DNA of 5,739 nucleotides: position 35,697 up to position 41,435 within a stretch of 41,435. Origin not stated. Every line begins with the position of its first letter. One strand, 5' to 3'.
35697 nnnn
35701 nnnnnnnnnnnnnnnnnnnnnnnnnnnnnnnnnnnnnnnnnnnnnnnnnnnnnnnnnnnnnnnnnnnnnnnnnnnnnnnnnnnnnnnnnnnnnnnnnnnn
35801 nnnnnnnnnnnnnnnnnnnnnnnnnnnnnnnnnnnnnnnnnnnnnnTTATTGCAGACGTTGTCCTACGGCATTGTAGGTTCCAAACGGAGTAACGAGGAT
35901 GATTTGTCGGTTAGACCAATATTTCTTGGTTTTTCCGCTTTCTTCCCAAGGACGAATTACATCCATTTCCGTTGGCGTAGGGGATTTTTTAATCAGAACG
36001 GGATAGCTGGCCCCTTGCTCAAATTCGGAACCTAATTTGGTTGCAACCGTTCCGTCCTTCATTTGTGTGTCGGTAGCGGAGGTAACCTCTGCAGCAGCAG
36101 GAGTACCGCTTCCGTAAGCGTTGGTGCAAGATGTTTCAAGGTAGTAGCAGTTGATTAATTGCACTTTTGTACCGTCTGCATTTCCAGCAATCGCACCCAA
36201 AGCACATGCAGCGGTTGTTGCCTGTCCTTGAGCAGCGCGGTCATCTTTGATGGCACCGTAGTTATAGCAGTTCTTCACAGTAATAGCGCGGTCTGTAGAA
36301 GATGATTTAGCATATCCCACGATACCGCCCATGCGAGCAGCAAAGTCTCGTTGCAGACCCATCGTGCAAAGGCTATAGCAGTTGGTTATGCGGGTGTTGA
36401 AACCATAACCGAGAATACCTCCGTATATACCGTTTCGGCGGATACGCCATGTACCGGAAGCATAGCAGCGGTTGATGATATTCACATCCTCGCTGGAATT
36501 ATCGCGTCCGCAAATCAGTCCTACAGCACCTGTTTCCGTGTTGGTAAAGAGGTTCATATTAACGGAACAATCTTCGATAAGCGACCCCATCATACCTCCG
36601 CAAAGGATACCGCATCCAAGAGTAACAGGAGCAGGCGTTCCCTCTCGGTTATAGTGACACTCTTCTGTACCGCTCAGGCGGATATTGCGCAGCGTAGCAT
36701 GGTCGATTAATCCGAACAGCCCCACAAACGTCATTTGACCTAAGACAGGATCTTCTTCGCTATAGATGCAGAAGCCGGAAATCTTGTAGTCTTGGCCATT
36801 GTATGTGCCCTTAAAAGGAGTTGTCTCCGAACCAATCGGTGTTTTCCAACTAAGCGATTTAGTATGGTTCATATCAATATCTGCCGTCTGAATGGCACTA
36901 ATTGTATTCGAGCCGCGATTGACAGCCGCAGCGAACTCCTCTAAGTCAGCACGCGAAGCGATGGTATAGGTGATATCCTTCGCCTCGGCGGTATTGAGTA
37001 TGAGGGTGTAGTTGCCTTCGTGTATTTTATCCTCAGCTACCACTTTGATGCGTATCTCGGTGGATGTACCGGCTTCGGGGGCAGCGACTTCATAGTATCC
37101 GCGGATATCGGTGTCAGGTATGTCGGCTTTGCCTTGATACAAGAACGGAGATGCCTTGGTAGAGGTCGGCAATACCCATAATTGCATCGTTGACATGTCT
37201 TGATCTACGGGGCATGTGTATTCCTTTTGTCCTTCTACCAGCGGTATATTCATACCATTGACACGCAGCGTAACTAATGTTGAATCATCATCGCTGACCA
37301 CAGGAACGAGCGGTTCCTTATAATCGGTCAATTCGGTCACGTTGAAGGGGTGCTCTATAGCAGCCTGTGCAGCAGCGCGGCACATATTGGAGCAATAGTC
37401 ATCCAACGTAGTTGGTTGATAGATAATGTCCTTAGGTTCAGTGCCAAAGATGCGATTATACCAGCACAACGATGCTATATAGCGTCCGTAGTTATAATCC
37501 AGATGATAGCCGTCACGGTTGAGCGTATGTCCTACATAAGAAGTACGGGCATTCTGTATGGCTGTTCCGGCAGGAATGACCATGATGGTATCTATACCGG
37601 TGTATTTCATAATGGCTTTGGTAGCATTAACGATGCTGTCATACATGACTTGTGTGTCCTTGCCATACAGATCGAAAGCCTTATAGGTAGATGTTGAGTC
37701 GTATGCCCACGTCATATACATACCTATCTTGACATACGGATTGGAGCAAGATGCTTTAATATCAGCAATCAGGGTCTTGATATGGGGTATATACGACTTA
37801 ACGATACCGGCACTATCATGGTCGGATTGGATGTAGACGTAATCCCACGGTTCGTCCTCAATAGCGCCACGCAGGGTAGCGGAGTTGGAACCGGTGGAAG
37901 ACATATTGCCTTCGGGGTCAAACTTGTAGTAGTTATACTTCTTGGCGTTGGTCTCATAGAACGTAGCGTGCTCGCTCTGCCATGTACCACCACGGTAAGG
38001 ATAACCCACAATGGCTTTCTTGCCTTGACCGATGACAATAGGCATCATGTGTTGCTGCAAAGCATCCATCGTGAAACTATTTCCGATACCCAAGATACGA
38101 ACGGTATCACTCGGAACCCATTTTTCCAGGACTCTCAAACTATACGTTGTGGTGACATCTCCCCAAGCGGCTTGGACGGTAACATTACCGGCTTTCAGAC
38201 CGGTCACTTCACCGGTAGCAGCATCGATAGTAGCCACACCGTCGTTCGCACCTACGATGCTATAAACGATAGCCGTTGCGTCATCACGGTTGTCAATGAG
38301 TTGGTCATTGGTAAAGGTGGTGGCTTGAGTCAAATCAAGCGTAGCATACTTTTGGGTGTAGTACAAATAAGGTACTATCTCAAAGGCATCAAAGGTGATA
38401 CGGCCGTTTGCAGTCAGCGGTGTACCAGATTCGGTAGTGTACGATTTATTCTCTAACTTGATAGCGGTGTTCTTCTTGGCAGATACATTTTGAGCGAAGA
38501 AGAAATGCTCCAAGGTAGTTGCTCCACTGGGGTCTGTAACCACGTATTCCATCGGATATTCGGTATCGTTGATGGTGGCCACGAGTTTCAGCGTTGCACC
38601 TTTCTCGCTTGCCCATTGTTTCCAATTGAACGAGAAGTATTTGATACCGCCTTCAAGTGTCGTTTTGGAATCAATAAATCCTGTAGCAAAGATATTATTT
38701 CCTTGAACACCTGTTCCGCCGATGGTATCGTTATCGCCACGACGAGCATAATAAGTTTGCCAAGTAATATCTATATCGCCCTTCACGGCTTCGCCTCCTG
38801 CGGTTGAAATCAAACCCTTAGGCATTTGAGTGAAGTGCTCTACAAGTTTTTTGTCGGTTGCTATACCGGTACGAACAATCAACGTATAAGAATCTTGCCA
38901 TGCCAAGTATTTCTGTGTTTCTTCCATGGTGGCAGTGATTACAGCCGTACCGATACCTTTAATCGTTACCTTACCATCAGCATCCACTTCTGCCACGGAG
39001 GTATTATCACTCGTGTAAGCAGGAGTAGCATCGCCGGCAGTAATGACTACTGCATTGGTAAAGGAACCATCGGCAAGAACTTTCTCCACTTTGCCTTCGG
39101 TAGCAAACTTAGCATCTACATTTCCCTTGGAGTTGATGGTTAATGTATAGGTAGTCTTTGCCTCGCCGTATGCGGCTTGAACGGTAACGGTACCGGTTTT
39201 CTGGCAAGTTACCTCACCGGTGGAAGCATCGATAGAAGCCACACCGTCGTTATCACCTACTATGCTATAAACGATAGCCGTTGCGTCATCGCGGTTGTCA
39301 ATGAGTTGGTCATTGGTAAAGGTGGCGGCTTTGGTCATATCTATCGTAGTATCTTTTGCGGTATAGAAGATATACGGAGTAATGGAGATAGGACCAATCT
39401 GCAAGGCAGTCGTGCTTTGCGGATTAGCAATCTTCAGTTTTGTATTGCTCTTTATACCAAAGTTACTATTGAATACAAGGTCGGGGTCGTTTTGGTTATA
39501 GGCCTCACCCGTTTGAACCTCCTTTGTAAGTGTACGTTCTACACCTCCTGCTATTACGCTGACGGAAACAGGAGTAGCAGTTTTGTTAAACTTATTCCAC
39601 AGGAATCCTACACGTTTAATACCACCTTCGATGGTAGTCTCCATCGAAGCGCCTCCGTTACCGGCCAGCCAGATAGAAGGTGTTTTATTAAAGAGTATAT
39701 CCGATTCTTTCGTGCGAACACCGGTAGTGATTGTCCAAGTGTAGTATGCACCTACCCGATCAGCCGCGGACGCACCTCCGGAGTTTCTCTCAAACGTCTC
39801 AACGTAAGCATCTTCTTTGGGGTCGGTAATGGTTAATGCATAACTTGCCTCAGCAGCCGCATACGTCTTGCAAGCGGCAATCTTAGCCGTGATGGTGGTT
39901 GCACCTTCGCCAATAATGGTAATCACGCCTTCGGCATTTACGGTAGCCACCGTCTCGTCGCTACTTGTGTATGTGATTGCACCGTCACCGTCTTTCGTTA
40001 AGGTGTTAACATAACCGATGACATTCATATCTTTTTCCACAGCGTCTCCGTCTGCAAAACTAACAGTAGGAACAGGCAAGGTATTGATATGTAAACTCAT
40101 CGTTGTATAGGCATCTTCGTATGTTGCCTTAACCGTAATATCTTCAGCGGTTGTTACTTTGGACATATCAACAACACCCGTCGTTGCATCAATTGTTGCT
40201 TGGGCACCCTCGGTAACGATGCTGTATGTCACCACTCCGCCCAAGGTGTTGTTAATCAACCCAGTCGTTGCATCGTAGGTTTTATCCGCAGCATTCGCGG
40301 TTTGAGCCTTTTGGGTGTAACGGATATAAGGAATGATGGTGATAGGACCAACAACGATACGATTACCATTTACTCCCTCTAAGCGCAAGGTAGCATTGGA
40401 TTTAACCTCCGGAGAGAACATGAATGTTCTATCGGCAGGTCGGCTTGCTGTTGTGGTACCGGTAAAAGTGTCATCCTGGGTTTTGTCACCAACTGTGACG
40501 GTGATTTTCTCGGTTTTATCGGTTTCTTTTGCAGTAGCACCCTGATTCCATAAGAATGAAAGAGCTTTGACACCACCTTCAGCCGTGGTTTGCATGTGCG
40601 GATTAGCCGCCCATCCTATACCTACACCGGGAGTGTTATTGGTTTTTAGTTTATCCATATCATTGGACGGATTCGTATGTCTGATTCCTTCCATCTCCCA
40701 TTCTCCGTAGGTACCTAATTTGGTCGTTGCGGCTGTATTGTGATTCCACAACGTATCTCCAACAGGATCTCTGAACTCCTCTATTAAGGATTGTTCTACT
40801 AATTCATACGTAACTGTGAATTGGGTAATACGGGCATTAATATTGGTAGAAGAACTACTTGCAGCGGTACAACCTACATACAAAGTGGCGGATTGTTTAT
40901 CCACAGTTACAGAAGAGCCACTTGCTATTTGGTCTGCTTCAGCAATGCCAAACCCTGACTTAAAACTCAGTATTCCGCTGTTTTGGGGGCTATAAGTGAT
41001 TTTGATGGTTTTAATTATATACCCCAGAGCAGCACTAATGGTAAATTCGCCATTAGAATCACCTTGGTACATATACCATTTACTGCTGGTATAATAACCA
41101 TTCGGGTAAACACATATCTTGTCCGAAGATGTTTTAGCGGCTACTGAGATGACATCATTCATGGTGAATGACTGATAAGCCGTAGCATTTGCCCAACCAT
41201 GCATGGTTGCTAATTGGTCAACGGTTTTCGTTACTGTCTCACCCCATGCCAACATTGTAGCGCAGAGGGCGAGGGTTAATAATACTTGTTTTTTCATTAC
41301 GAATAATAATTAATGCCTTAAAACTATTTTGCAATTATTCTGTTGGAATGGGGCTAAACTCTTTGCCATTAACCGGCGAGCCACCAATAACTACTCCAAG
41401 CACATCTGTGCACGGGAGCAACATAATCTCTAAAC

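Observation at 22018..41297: A 19-kb SusC/SusD operon with no recognisable classical GH: candidate locus for a phosphodiester-linked glycopolymer, or nucleic acid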

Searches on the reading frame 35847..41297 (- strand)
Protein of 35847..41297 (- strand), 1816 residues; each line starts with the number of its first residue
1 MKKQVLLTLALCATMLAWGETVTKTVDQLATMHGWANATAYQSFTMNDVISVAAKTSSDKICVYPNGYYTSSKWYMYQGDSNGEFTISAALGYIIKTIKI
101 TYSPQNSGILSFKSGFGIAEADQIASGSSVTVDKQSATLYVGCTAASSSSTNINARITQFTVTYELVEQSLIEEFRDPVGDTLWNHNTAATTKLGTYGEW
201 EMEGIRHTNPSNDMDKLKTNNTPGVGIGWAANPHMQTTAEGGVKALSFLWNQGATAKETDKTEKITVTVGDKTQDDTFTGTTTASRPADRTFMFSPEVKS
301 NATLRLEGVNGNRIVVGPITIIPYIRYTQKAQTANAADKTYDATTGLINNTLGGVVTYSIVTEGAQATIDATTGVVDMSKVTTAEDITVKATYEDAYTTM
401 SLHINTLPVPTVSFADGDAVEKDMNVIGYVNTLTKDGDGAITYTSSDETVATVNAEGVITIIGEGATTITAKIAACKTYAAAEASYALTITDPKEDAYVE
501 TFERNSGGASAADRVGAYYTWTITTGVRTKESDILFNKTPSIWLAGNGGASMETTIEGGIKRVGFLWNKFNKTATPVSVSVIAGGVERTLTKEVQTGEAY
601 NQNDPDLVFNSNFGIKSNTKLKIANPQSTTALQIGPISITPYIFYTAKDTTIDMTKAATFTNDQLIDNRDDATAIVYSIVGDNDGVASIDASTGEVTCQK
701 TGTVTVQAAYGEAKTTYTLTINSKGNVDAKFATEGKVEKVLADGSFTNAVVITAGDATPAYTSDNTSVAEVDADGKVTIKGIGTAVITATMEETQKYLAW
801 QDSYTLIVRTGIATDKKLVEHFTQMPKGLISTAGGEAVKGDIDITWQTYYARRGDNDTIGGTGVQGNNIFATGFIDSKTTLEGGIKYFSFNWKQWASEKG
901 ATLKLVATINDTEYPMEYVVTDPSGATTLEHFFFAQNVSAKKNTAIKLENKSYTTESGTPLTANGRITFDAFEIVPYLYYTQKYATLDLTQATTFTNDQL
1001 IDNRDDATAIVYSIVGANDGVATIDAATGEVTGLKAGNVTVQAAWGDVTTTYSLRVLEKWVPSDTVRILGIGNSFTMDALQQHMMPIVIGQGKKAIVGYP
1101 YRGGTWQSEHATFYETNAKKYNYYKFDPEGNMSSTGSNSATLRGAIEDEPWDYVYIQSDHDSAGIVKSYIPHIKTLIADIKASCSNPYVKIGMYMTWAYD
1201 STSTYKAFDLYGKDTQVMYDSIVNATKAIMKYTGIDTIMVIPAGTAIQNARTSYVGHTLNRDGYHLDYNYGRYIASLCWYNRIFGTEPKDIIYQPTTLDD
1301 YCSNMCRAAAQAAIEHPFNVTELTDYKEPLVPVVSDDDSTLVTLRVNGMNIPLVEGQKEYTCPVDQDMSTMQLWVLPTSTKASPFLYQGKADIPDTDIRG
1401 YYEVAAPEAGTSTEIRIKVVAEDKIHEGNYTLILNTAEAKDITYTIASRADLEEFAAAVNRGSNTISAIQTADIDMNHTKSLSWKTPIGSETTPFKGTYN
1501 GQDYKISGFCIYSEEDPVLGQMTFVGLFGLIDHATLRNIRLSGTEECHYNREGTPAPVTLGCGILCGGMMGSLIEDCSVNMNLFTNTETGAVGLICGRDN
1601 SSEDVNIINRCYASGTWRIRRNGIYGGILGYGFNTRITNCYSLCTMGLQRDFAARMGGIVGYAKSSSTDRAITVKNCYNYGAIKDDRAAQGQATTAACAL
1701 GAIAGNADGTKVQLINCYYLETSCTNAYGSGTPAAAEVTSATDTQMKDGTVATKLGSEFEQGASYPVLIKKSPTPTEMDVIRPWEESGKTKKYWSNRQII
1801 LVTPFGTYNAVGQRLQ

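Call 3: search_protein_families(library=pfam, proteins=[window:35847-41297:-], max_evalue=0.01)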
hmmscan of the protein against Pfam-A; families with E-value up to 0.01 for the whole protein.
window:35847-41297:- (1816 aa): 2 families
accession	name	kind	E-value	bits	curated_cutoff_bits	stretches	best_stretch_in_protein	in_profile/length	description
PF16227.11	DUF4886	-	2.7e-63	213.6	26.7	1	1067-1313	1-242/242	Domain of unknown function (DUF4886)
PF02368.24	Big_2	-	4.4e-10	39.8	22.8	3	986-1050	13-73/79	Bacterial Ig-like domain (group 2)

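Call 4: search_protein_families(library=ncbifam, proteins=[window:35847-41297:-], max_evalue=0.01)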
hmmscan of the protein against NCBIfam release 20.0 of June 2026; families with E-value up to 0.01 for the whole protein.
window:35847-41297:- (1816 aa): 0 families

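Call 8: find_encoding_contigs(protein=window:35847-41297:-, flank=10000, max_places=6)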
Protein window:35847-41297:- (1816 aa): no gene with exactly this product is on record in the collection.

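Call 21: search_solved_structures(query=window:35847-41297:-, max_evalue=0.1)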
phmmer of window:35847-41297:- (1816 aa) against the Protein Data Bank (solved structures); distinct sequences matched with E-value up to 0.1: 4.
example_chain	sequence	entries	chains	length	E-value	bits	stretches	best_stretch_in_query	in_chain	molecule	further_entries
4i8i_A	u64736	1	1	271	2.4e-48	167.6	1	1063-1328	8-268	hypothetical protein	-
3ncx_A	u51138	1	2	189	1e-05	26.3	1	752-806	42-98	Intimin adherence protein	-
2zqk_A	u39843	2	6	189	1e-05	26.2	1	752-806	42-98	Intimin | Intimin adherence protein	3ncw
2zwk_A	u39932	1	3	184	1e-05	26.2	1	752-806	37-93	Intimin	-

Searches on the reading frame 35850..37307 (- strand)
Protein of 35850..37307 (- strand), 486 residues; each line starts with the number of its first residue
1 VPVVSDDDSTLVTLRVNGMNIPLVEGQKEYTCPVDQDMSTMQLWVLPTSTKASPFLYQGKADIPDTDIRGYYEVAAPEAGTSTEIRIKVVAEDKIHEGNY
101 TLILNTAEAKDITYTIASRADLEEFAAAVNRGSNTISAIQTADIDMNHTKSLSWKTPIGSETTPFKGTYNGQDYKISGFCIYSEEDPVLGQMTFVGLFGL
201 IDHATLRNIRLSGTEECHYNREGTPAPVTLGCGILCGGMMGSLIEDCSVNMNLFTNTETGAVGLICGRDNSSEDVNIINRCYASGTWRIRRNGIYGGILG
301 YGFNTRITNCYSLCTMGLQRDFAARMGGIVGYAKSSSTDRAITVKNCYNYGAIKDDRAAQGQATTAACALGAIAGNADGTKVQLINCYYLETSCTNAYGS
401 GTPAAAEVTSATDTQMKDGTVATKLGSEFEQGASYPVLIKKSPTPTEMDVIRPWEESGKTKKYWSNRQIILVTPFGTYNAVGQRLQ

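Call 57: search_protein_families(library=pfam, proteins=[window:35850-37307:-], max_evalue=5)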
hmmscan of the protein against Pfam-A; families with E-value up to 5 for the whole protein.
seq(486 aa): 2 families
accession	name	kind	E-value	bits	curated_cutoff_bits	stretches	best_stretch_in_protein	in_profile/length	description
PF07581.17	Glug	-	0.063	14.2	20.5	1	295-312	5-23/28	The GLUG motif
PF12733.13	Cadherin-like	-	0.095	13.6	24.2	1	26-102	14-84/89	Cadherin-like beta sandwich domain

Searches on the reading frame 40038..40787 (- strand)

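Call 57: search_protein_families(library=pfam, proteins=[window:40038-40787:-], max_evalue=5)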
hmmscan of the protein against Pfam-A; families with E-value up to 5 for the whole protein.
seq(250 aa): 1 family
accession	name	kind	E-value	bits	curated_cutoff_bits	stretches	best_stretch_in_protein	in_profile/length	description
PF24269.1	DUF7467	-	0.17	13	27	1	73-143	2-71/116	Domain of unknown function (DUF7467)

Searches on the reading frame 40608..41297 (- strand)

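Call 57: search_protein_families(library=pfam, proteins=[window:40608-41297:-], max_evalue=5)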
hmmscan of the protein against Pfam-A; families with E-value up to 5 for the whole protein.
seq(230 aa): 1 family
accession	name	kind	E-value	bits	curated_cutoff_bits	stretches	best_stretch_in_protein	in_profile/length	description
PF11224.13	DUF3023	-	0.077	13.3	22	1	150-215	60-124/129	Protein of unknown function (DUF3023)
